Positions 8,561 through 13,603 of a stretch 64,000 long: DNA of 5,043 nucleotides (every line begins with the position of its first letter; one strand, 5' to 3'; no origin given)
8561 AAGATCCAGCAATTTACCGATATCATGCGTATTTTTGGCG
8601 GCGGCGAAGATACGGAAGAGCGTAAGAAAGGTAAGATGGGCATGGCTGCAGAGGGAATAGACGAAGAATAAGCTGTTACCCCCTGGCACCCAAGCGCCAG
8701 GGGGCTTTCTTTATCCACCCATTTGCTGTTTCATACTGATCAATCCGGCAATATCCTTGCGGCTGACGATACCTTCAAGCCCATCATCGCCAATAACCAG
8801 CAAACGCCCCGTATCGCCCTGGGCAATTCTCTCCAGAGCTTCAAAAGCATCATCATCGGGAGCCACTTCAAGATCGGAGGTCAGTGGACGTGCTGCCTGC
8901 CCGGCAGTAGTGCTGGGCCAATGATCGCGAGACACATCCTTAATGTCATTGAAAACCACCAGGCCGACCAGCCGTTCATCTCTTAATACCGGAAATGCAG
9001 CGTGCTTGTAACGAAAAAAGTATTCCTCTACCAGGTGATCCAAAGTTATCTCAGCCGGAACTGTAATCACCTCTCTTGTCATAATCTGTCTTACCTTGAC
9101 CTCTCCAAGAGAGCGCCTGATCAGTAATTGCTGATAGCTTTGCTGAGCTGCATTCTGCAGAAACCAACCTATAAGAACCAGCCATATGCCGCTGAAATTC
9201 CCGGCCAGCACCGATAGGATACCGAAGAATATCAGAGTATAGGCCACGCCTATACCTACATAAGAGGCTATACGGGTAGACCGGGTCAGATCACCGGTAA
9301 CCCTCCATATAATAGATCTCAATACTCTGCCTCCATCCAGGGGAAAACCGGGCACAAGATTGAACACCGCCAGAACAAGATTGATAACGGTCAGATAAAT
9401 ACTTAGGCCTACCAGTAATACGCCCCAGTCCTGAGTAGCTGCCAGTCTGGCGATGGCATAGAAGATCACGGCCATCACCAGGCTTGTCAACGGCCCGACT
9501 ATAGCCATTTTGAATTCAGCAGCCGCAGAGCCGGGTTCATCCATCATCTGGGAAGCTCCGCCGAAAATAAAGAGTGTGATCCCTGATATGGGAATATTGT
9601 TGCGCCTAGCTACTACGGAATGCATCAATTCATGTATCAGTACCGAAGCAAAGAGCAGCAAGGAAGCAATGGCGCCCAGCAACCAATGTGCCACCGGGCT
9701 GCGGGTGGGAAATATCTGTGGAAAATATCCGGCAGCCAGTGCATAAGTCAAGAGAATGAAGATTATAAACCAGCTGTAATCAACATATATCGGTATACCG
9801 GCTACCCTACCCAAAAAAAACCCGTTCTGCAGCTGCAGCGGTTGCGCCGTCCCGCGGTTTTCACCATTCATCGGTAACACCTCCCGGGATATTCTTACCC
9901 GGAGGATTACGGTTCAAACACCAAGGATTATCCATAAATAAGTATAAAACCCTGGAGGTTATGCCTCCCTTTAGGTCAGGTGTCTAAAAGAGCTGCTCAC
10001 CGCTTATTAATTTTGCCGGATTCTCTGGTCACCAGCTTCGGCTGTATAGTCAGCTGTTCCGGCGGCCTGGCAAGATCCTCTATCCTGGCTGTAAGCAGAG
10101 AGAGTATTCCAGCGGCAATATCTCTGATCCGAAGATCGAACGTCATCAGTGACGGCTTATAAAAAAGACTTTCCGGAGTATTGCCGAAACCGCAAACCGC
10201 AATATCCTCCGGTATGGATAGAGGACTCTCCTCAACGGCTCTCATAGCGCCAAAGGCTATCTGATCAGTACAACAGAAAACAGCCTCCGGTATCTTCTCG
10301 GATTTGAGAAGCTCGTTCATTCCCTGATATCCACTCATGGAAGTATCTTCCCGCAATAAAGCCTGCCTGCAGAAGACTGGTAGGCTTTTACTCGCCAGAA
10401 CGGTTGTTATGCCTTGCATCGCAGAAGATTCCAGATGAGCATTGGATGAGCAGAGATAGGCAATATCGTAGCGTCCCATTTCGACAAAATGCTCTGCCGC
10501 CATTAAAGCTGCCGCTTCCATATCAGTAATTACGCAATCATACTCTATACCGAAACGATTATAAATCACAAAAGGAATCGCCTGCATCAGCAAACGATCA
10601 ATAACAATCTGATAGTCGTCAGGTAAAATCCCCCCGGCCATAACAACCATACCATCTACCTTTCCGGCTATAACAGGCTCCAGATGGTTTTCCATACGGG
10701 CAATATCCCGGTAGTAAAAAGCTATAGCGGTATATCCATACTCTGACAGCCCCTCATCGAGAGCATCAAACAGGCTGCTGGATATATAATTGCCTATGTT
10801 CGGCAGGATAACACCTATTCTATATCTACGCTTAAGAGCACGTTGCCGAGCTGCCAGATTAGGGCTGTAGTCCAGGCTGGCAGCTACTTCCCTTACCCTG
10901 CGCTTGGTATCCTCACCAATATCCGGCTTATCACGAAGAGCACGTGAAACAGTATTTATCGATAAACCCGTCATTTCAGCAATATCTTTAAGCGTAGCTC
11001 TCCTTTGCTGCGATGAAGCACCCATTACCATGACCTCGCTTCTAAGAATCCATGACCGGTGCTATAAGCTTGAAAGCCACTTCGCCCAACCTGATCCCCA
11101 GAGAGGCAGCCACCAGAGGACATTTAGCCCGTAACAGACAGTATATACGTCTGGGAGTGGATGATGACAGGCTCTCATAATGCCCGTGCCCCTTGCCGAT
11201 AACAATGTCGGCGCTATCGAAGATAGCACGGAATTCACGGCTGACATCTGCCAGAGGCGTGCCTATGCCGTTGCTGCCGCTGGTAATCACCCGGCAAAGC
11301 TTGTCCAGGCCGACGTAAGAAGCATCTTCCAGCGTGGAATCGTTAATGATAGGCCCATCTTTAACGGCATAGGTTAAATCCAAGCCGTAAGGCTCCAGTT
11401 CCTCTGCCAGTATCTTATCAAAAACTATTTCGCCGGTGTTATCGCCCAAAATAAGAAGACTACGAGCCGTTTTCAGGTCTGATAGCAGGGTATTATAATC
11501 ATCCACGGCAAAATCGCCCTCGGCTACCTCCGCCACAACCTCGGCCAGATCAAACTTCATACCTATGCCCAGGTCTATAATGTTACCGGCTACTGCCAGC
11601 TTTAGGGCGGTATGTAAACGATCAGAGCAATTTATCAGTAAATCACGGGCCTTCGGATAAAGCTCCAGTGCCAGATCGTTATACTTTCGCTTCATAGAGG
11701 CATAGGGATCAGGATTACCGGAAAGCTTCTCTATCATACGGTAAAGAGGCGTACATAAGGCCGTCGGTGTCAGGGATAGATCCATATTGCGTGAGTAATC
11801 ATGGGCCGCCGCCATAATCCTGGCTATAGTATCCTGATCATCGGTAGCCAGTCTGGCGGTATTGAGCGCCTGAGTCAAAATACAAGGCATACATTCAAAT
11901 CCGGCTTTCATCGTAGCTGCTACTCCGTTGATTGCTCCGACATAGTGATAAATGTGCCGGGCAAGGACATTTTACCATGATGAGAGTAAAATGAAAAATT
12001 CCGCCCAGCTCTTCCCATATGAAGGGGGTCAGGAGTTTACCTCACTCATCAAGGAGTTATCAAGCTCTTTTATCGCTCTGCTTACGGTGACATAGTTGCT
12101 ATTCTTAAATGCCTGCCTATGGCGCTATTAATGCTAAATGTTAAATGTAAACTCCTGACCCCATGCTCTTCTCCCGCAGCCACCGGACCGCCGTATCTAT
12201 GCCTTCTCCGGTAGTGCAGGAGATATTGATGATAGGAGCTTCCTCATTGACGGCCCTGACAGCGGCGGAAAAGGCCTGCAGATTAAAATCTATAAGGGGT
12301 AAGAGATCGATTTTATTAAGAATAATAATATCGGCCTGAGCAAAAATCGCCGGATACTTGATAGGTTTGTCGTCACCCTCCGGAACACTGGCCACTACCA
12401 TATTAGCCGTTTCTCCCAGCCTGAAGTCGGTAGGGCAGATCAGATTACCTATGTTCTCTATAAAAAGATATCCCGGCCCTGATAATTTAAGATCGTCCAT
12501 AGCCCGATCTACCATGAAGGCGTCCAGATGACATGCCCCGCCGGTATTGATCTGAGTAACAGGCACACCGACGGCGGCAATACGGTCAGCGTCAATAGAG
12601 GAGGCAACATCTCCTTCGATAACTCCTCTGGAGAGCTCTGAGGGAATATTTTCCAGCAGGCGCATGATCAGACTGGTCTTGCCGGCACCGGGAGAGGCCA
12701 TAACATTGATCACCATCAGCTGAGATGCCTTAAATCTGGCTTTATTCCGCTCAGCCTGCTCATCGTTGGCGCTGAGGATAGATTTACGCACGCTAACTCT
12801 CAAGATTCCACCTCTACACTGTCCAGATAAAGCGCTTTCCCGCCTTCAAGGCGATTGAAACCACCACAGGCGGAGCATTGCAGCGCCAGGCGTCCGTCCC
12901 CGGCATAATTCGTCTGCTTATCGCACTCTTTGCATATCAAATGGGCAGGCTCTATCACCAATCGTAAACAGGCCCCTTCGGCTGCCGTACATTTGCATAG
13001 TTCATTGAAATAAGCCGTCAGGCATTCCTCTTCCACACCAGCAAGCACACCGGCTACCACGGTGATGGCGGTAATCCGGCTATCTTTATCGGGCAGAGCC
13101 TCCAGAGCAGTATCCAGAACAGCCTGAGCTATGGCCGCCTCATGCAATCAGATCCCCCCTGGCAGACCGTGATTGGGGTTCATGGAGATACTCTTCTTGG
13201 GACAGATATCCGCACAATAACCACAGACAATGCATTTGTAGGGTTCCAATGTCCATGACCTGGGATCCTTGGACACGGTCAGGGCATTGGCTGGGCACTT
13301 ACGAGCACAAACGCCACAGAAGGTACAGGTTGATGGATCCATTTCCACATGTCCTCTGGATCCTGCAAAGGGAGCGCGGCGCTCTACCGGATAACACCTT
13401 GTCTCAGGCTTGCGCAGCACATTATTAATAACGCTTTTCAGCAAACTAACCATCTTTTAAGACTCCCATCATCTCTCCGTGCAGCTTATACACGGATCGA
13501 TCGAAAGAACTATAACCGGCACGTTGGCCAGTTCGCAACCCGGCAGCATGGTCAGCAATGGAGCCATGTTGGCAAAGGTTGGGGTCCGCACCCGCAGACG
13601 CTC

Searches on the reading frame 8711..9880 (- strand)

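Call 55: search_protein_families(library=pfam, proteins=[window:8711-9880:-])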
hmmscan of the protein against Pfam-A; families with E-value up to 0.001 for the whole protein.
window:8711-9880:- (389 aa): 2 families
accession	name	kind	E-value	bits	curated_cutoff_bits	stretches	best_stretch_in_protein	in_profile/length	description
PF02163.28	Peptidase_M50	-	4.2e-21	75.7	27.2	2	157-212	160-217/221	Peptidase family M50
PF00571.33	CBS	-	1.8e-18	67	24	2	263-316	1-54/57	CBS domain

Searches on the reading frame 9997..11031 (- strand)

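Call 55: search_protein_families(library=pfam, proteins=[window:9997-11031:-])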
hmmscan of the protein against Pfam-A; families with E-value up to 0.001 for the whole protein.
window:9997-11031:- (344 aa): 5 families
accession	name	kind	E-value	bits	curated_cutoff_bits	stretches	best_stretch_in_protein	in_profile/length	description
PF13377.12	Peripla_BP_3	-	2.7e-23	83.3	26.5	1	179-338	1-166/167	Periplasmic binding protein-like domain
PF13407.12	Peripla_BP_4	-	4.9e-14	52.9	35.1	1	72-289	1-223/258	Periplasmic binding protein domain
PF00532.27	Peripla_BP_1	-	1.5e-13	51.4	22.2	1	71-332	3-276/281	Periplasmic binding proteins and sugar binding domain of LacI family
PF00356.27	LacI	-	4.8e-13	49.1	27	1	13-58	1-46/46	Bacterial regulatory proteins, lacI family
PF13412.12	HTH_24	-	0.00043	20.2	21.9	0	10-33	16-39/48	Winged helix-turn-helix DNA-binding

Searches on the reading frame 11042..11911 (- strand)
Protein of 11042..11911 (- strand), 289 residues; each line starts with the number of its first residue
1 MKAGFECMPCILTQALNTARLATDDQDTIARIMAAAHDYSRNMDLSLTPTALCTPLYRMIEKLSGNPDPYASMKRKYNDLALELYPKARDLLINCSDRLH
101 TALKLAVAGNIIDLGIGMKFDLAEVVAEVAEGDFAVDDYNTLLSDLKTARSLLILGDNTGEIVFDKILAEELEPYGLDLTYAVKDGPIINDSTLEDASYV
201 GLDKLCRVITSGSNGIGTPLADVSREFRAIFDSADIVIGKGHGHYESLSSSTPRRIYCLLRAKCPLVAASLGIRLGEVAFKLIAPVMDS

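Call 55: search_protein_families(library=pfam, proteins=[window:11042-11911:-])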
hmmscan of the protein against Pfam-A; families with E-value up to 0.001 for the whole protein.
window:11042-11911:- (289 aa): 1 family
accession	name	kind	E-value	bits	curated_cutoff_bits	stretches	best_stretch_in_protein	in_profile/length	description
PF01937.24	ARMT1-like_dom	-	1.5e-65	221.9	25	1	6-277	4-309/311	Damage-control phosphatase ARMT1-like domain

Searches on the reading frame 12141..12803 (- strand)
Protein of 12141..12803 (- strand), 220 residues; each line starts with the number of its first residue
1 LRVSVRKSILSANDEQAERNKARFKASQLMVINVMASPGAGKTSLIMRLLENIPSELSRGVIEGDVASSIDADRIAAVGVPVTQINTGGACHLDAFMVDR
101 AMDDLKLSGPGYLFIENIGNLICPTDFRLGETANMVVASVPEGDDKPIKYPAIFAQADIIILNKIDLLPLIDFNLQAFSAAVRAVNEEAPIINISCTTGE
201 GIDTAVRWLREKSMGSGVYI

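Call 55: search_protein_families(library=pfam, proteins=[window:12141-12803:-])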
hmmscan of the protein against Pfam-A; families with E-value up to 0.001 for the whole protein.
window:12141-12803:- (220 aa): 2 families
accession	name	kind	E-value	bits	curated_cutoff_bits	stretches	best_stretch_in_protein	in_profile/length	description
PF02492.25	cobW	-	8.8e-20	71.5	20.7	1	31-192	2-179/180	CobW/HypB/UreG, nucleotide-binding domain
PF03193.22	RsgA_GTPase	-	0.00075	19.8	30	0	159-212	57-107/174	RsgA GTPase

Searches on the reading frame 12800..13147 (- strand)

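Call 55: search_protein_families(library=pfam, proteins=[window:12800-13147:-])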
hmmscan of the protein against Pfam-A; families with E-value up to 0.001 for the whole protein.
window:12800-13147:- (115 aa): 1 family
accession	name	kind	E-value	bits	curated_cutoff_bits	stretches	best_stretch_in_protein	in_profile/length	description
PF01155.25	HypA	-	1.2e-21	77.3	28.9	1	1-113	1-112/112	Hydrogenase/urease nickel incorporation, metallochaperone, hypA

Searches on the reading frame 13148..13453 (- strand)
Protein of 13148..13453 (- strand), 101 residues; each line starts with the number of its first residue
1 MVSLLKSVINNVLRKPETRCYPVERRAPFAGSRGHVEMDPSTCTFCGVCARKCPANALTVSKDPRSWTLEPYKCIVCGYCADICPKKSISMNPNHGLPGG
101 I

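Call 55: search_protein_families(library=pfam, proteins=[window:13148-13453:-])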
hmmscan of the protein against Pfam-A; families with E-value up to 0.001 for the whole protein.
window:13148-13453:- (101 aa): 11 families
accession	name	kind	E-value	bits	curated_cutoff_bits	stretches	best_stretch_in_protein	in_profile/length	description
PF00037.32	Fer4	-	3.7e-13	49.1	21.1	2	37-59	2-24/24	4Fe-4S binding domain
PF12838.12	Fer4_7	-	6.9e-11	42.9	27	2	33-57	28-52/52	4Fe-4S dicluster domain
PF13187.11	Fer4_9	-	3.1e-09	37.2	27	1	43-88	2-51/52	4Fe-4S dicluster domain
PF13237.11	Fer4_10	-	6.3e-09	36.1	25.5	1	36-85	2-53/53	4Fe-4S dicluster domain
PF12837.12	Fer4_6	-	1.4e-08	34.7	25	1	35-58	1-24/24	4Fe-4S binding domain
PF13484.11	Fer4_16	-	7.1e-07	30.4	30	0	73-92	1-20/66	4Fe-4S double cluster binding domain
PF14697.11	Fer4_21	-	1.7e-06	28.5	35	1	38-91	3-59/59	4Fe-4S dicluster domain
PF12797.12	Fer4_2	-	3.4e-06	27.1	24.5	0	70-85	6-21/22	4Fe-4S binding domain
PF13459.11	Fer4_15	-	7e-05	23.9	22.4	0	36-55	1-20/66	4Fe-4S single cluster domain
PF13183.11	Fer4_8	-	0.0003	21.7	27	0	36-56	47-67/68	4Fe-4S dicluster domain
PF13534.11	Fer4_17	-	0.00041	21.3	22.2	0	38-56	41-59/61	4Fe-4S dicluster domain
